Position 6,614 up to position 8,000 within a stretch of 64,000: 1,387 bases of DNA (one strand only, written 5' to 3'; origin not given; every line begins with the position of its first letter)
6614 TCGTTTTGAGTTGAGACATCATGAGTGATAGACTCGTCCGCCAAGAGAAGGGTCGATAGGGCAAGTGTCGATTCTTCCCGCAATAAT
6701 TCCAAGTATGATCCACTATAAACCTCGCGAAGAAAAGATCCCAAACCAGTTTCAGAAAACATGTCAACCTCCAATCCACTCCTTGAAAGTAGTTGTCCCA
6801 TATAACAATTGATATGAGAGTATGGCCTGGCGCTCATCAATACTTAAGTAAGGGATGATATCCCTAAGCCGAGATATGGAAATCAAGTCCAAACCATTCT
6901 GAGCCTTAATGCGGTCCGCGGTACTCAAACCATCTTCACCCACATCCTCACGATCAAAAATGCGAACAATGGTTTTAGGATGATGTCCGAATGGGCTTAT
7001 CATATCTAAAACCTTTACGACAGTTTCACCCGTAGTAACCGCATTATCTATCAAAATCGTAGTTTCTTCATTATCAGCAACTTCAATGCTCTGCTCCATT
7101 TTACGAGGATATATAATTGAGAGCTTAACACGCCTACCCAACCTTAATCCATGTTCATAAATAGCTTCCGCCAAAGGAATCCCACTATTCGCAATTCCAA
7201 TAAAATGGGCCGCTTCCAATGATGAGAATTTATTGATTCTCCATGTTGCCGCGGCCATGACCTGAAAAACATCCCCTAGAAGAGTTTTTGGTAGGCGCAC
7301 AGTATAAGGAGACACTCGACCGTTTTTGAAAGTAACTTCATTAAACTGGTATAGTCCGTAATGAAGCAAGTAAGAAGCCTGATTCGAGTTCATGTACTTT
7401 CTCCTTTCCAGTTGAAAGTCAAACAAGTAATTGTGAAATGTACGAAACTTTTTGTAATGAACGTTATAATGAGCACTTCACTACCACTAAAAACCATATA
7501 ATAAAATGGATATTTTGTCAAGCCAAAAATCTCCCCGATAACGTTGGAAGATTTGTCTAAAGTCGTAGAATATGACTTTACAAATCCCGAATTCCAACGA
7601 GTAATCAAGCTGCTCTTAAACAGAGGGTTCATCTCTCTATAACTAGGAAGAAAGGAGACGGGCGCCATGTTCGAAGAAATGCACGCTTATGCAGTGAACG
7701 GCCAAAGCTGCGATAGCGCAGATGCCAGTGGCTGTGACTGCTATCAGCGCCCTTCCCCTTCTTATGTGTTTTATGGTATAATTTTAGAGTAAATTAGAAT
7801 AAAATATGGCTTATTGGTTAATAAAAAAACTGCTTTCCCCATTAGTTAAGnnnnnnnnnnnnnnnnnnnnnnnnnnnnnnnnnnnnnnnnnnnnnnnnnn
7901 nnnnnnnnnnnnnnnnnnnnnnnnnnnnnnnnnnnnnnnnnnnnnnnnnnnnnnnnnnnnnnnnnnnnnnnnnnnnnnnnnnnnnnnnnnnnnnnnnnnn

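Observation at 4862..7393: G+C-rich three-gene operon: PRTase, P-loop kinase-like, Pol-beta nucleotidyltransferase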

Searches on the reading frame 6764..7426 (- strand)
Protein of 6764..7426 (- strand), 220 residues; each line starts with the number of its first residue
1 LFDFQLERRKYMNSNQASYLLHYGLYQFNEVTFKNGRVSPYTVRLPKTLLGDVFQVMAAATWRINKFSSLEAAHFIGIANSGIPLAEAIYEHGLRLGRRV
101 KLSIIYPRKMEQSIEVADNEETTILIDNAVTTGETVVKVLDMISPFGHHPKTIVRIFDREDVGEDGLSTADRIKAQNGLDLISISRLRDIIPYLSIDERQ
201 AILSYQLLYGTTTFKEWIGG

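Call 3: search_protein_families(library=pfam, proteins=[window:6764-7426:-], max_evalue=0.1)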
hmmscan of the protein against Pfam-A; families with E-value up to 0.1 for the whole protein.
window:6764-7426:- (220 aa): 4 families
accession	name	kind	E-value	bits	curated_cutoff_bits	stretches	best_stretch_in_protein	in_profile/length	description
PF15609.12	PRTase_2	-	0.0018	18.3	28.8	1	113-156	112-156/188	Phosphoribosyl transferase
PF00156.33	Pribosyltran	-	0.0053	16.5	26.3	0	56-147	15-114/158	Phosphoribosyl transferase domain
PF14681.12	UPRTase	-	0.033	14.1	27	1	108-154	112-154/206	Uracil phosphoribosyltransferase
PF24390.1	PRTase-CE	-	0.083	13.2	27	1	47-141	39-126/253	PRTase-CE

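Call 4: search_protein_families(library=ncbifam, proteins=[window:6764-7426:-], max_evalue=0.1)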
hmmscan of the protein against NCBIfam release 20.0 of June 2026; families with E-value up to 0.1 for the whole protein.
window:6764-7426:- (220 aa): 9 families
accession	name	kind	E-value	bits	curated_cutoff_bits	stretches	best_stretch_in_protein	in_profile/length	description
TIGR00336.1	pyrE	equivalog_domain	7.4e-11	42.1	106.8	1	20-190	3-173/173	orotate phosphoribosyltransferase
NF002620.0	PRK02277.1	subfamily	8.3e-09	35.4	115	1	49-163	68-184/201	orotate phosphoribosyltransferase-like protein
NF010382.0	PRK13809.1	equivalog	0.00062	19.2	208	1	14-170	11-168/210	orotate phosphoribosyltransferase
NF040646.1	HPT_Archaea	equivalog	0.0076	15.9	200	1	117-161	111-155/184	hypoxanthine/guanine phosphoribosyltransferase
NF009211.0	PRK12560.1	equivalog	0.012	15.5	188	1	118-186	112-175/187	adenine phosphoribosyltransferase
NF003549.0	PRK05205.1-5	equivalog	0.024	14.1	138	0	112-149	91-128/182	bifunctional pyr operon transcriptional regulator/uracil phosphoribosyltransferase PyrR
NF004034.0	PRK05500.1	equivalog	0.053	12.1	656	1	70-189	343-455/478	bifunctional orotidine-5'-phosphate decarboxylase/orotate phosphoribosyltransferase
NF002635.0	PRK02304.1-4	subfamily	0.07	12.7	146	0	117-161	112-156/188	adenine phosphoribosyltransferase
NF045507.1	transregGfcR_Halo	equivalog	0.079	12.4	300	0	122-163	155-196/215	transcriptional regulator GfcR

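Call 5: search_protein_families(library=padloc, proteins=[window:6764-7426:-], max_evalue=0.1)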
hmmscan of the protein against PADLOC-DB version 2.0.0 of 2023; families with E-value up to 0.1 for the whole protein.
window:6764-7426:- (220 aa): 0 families

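Call 6: search_protein_families(library=phrogs, proteins=[window:6764-7426:-], max_evalue=0.1)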
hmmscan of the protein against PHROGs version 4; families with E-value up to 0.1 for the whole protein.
window:6764-7426:- (220 aa): 1 family
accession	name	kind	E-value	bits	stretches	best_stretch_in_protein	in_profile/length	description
phrog_32468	-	other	0.0061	17.5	1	123-193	129-194/214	phosphoribosyl transferase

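Call 59: search_solved_structures(query=A5, max_evalue=0.01, show_alignments=1)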
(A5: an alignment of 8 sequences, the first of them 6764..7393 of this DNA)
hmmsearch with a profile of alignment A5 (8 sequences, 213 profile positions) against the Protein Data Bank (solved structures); distinct sequences matched with E-value up to 0.01: 12.
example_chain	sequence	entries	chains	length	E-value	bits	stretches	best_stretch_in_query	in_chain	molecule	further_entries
4wml_A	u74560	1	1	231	7.6e-17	64.3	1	10-205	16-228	Orotate phosphoribosyltransferase 1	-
4wn3_A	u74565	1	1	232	7.7e-17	64.3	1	10-205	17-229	Orotate phosphoribosyltransferase 1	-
2pry_A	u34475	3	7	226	1.9e-16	63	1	10-201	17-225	Orotate phosphoribosyltransferase 1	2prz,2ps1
1sto_A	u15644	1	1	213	6.8e-15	57.9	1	4-199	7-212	OROTATE PHOSPHORIBOSYLTRANSFERASE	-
1lh0_A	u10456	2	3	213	8.3e-15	57.6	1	4-199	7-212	OMP synthase | OROTATE PHOSPHORIBOSYLTRANSFERASE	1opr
1oro_A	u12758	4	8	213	1.6e-14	56.7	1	6-199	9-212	OROTATE PHOSPHORIBOSYLTRANSFERASE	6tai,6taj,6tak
3n2l_A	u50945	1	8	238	3.7e-14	55.5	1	7-199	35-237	Orotate phosphoribosyltransferase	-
3mjd_A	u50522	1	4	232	1.1e-11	47.4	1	7-198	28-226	Orotate phosphoribosyltransferase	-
2wns_A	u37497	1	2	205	2e-08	36.7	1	9-187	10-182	OROTATE PHOSPHORIBOSYLTRANSFERASE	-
2yzk_A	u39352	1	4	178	7.1e-08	35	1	6-183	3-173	Orotate phosphoribosyltransferase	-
3qw4_B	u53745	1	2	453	6.1e-06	28.7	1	5-149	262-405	UMP synthase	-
4fym_A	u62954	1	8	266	2.8e-05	26.5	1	100-183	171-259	Orotate phosphoribosyltransferase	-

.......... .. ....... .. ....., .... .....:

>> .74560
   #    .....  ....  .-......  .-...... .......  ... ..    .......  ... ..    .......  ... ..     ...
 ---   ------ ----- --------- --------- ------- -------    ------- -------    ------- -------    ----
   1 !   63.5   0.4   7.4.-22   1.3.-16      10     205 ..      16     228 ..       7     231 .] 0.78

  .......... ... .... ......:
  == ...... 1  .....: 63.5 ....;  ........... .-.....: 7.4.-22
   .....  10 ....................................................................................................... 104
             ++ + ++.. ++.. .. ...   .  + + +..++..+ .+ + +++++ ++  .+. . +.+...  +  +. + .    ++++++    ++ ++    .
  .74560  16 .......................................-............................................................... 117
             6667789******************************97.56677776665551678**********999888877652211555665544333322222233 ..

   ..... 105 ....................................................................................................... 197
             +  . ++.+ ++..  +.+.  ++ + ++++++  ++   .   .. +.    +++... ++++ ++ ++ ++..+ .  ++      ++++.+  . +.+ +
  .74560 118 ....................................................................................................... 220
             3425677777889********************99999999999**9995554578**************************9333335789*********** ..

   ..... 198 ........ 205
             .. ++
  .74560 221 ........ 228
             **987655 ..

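Call 61: search_solved_structures(query=A5, max_evalue=1e-13, show_alignments=5)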
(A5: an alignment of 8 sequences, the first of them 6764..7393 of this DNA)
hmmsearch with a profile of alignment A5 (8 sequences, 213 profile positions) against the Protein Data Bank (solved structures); distinct sequences matched with E-value up to 1e-13: 7.
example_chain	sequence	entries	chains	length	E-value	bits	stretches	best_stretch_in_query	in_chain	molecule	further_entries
4wml_A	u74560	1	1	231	7.6e-17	64.3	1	10-205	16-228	Orotate phosphoribosyltransferase 1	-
4wn3_A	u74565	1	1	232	7.7e-17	64.3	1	10-205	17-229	Orotate phosphoribosyltransferase 1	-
2pry_A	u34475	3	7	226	1.9e-16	63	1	10-201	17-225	Orotate phosphoribosyltransferase 1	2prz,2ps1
1sto_A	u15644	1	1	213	6.8e-15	57.9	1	4-199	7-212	OROTATE PHOSPHORIBOSYLTRANSFERASE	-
1lh0_A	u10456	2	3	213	8.3e-15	57.6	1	4-199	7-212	OMP synthase | OROTATE PHOSPHORIBOSYLTRANSFERASE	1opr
1oro_A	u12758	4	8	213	1.6e-14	56.7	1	6-199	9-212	OROTATE PHOSPHORIBOSYLTRANSFERASE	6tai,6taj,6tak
3n2l_A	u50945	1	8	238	3.7e-14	55.5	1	7-199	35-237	Orotate phosphoribosyltransferase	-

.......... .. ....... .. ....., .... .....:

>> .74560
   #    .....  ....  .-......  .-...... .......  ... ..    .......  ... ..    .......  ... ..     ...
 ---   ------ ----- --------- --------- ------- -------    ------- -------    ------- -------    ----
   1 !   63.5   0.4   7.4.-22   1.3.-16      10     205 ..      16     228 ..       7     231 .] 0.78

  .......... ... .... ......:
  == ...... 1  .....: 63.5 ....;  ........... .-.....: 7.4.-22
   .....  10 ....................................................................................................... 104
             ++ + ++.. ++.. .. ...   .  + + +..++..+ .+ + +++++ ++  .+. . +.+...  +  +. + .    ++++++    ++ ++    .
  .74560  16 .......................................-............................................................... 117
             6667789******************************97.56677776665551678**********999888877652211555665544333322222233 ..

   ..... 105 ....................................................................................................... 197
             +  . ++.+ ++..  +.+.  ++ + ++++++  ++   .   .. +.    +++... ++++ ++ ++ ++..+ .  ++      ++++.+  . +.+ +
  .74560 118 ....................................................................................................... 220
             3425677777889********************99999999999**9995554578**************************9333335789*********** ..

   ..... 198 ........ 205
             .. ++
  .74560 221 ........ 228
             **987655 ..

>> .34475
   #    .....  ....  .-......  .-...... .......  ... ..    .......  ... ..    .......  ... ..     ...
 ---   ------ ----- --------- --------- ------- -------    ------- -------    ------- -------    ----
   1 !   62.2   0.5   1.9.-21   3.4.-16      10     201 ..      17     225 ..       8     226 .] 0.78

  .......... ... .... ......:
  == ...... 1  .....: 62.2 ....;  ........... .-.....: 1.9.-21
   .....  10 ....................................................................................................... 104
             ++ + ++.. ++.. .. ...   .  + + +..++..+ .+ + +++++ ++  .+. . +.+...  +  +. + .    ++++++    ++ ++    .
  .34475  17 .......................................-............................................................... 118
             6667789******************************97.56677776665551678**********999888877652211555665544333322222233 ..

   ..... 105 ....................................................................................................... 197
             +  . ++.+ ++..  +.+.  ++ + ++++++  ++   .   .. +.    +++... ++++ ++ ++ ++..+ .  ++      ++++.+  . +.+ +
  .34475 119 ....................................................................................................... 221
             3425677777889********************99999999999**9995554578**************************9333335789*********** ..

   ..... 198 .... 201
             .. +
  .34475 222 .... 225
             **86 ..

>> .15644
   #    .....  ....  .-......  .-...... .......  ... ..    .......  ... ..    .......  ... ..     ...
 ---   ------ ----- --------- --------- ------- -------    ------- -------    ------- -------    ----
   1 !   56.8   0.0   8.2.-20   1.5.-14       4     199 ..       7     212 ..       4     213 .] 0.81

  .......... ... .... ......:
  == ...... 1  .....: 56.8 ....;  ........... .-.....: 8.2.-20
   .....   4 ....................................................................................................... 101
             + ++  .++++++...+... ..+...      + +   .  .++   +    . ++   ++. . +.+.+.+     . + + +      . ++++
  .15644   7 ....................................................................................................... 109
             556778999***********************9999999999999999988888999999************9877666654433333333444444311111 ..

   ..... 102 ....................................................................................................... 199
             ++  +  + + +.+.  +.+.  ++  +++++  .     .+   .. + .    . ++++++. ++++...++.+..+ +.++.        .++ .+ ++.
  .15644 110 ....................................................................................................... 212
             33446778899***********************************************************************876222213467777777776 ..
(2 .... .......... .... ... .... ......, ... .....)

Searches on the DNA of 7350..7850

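Call 88: search_rna_families(source=window, start=7350, end=7850, threshold=evalue, max_evalue=5)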
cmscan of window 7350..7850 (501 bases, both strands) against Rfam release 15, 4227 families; matches with E-value up to 5: 1.
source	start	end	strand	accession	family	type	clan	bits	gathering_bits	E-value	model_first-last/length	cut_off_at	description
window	7648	7763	+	RF01918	mir-1249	Gene; miRNA;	-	14.5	83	4.1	12-63/75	no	mir-1249 microRNA precursor family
